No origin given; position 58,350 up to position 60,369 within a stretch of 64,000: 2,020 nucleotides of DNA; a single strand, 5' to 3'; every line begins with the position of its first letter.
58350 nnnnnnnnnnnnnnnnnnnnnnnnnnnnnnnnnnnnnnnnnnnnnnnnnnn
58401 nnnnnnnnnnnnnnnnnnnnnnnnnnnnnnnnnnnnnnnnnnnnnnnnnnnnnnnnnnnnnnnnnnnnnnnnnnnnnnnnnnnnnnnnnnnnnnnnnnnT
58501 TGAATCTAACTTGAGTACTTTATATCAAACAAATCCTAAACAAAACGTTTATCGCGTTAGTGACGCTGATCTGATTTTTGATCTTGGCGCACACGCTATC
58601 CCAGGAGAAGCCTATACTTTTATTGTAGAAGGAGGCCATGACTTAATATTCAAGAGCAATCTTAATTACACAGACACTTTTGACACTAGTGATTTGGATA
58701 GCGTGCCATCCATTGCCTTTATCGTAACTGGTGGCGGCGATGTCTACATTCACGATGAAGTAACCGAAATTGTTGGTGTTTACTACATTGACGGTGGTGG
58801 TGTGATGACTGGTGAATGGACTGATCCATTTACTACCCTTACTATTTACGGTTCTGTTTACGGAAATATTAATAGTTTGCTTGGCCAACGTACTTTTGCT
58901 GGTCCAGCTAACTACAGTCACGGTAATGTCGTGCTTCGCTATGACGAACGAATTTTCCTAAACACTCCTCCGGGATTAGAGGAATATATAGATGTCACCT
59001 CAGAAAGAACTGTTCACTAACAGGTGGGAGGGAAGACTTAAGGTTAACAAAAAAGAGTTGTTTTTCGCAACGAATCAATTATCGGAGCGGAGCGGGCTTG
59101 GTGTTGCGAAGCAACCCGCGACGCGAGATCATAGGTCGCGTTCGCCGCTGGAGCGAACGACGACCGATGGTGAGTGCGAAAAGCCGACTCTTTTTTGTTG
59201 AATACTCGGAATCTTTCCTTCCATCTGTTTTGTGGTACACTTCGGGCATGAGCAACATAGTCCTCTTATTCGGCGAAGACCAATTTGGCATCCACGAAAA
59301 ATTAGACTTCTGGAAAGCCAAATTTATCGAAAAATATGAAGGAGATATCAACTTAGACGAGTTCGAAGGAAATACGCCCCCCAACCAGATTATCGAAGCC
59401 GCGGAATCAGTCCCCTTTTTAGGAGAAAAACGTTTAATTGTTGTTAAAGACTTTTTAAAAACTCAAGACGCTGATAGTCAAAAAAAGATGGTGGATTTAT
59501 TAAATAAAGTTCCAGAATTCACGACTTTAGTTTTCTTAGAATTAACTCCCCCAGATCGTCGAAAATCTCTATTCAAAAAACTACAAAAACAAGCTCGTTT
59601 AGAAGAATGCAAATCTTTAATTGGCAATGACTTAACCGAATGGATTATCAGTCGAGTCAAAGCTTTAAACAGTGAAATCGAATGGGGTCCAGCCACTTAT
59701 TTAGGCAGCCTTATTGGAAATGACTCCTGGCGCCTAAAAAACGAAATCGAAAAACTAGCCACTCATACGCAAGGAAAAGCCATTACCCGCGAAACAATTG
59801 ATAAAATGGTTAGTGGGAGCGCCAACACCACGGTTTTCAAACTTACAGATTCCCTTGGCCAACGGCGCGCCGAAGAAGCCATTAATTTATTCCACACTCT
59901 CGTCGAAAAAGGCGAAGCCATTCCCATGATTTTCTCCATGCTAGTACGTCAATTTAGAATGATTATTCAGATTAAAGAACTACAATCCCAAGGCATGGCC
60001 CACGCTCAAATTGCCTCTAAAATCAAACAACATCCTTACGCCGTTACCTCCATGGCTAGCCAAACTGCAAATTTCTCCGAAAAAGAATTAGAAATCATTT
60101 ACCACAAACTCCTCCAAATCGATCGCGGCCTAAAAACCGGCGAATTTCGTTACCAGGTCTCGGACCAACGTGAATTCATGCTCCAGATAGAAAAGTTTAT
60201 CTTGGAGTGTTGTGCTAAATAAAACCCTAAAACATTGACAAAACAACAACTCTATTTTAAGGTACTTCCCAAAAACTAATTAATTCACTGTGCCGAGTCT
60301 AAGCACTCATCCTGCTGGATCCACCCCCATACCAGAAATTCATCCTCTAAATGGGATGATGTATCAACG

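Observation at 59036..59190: GC-rich multi-helix element between the giant gene and holA: candidate novel structured RNA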

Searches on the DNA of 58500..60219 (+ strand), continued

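Call 69: search_with_rna_model(model_id=R1, sources=[L039, L040, L041, L042, L043, L044, L045, L046, L047, L048, L049, L050, L051, L052, L053, L054, L055, L056, L057, L058, L059, L060, L061, L062, L063, L064, L065, L066, L067, L068, L069, L070, L071, L072, L073, L074, L075, L076, L077, L078, L079, L080, L081, L082, L083, L084, L085, L086, L087, L088, L089, L090, L091, L092, L093, L094, L095, L096, L097, L098, L099, L100, L101, L102, L103, L104, L105, L106, L107, L108, L109, L110, L111, L112, L113, L114, L115, L116, L117, L118], max_evalue=1, show_alignments=3)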
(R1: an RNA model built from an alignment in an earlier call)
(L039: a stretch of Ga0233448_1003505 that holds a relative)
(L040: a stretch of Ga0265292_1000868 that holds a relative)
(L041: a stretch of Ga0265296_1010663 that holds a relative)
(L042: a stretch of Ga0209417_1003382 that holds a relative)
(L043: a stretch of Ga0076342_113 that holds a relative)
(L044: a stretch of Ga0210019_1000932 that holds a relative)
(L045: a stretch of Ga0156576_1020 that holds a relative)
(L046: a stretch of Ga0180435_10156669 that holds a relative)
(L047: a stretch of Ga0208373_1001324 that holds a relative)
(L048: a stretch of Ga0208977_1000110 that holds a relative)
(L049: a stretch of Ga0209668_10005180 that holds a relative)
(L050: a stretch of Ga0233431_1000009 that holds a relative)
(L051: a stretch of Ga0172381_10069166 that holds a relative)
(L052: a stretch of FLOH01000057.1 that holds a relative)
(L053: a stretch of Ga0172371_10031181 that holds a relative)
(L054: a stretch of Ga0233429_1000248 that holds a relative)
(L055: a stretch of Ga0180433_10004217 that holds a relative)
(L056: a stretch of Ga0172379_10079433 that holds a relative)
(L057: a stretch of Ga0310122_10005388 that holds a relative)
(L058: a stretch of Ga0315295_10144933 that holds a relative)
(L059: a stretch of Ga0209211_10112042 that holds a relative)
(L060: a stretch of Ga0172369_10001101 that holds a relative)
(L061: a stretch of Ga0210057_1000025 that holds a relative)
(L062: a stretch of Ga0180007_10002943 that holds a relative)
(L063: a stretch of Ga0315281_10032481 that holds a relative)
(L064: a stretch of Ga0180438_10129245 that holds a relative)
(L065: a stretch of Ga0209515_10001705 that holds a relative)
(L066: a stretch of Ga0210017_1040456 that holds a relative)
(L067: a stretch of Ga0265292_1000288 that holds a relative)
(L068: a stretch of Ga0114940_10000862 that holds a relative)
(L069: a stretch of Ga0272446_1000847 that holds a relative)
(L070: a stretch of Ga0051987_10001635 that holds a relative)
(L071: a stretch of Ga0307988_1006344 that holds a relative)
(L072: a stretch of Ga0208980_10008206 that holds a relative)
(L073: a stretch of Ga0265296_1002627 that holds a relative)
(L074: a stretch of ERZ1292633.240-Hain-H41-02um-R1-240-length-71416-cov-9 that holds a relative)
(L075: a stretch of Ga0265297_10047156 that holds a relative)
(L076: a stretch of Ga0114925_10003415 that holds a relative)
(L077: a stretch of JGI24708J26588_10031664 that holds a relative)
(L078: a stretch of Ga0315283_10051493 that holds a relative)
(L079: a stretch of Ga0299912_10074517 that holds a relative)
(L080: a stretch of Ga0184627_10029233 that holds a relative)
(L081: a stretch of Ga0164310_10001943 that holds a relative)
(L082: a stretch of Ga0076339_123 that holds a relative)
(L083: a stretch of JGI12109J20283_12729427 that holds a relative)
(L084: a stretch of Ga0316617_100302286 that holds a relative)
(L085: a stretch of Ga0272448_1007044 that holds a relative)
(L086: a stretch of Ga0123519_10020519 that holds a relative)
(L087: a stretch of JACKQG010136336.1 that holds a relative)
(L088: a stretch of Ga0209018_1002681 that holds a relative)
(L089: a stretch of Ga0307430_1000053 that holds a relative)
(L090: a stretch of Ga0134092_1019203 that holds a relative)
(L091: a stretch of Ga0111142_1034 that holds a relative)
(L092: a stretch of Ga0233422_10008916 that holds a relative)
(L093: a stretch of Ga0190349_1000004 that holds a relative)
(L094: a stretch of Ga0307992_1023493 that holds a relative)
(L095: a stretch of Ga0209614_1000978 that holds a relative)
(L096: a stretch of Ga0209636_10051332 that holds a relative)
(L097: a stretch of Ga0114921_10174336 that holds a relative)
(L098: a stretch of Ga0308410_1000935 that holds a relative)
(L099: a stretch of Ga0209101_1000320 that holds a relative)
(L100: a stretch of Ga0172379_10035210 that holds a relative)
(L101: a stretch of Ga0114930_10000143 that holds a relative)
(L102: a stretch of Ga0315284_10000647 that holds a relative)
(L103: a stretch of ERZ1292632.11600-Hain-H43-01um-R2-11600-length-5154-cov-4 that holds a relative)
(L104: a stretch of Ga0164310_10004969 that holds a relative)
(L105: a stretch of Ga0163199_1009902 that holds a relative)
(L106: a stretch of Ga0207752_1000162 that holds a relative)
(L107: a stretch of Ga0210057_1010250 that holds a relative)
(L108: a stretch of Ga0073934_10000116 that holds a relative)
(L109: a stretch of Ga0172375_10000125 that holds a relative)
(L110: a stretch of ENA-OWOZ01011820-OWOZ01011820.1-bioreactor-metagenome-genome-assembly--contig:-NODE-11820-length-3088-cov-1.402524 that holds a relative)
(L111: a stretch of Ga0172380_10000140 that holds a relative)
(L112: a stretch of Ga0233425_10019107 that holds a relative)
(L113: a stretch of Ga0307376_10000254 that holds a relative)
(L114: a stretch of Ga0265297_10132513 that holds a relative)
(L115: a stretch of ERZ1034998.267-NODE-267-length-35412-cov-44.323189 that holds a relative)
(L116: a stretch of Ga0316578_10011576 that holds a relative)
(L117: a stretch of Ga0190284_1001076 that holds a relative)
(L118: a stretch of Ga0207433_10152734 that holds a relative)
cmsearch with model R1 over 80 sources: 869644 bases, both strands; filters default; matches with E-value up to 1: 0.
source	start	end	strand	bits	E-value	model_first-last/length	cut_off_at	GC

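Call 87: search_with_rna_model(model_id=R2, source=window, start=58800, end=59500, filters=off, max_evalue=10, show_alignments=4)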
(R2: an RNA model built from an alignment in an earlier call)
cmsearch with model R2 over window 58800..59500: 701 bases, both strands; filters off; matches with E-value up to 10: 13.
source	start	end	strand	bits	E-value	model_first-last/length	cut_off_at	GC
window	59060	59112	-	10.2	0.076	1-62/62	no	0.53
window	59437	59463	-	7.2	0.4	1-62/62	no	0.19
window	58992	59028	-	5.5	1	1-62/62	no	0.46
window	59326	59336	+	3.5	3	24-34/62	no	0.18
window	59046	59071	+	3.4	3.3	1-62/62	no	0.31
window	59345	59361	-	3.3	3.4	1-62/62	no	0.35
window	58926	58952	-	3.2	3.5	1-62/62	no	0.48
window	59301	59321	-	2.8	4.4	1-62/62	no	0.38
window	59294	59303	+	2.6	4.9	25-34/62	no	0.2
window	58838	58877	-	2.6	5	1-62/62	no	0.28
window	59126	59171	-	1.8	7.6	1-62/62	no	0.61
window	59115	59129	+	1.7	8.2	1-62/62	no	0.73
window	58852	58867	+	1.4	9.7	1-62/62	no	0.31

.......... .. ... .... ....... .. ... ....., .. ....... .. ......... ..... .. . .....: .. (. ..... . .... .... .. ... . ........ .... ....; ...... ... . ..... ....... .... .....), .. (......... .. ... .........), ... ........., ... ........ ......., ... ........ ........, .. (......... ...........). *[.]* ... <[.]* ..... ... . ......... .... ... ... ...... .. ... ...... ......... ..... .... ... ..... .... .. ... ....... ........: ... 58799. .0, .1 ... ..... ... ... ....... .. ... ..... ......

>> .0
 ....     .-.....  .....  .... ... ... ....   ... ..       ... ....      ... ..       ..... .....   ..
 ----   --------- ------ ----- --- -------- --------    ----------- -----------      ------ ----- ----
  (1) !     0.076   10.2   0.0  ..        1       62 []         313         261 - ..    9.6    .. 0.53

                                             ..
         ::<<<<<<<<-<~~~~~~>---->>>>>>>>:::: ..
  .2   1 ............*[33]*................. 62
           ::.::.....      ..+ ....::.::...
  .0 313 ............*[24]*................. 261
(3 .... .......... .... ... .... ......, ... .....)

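Call 88: search_dna_similar(query=window:59036-59210:+, collection=plasmids, mode=distant, max_evalue=0.01, max_rows=10)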
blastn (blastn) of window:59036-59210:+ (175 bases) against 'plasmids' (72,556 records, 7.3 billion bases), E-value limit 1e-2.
No match.

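Call 89: search_dna_similar(query=window:59036-59210:+, collection=phages, mode=distant, max_evalue=0.01, max_rows=10)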
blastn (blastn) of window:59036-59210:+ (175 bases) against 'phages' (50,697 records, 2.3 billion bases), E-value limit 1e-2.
No match.

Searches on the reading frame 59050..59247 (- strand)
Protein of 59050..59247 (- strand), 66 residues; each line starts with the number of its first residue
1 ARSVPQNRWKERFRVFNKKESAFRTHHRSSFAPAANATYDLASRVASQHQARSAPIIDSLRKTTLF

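Call 98: search_protein_representatives(protein=window:59050-59247:-)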
Query: 66 residues. Proteins with E-value up to 0.001 (for the whole library): 1; up to 1e-10: 0; up to 1e-30: 0. The best 1 are listed.
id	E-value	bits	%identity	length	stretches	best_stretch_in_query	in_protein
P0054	6.0e-06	42.4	28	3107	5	23-64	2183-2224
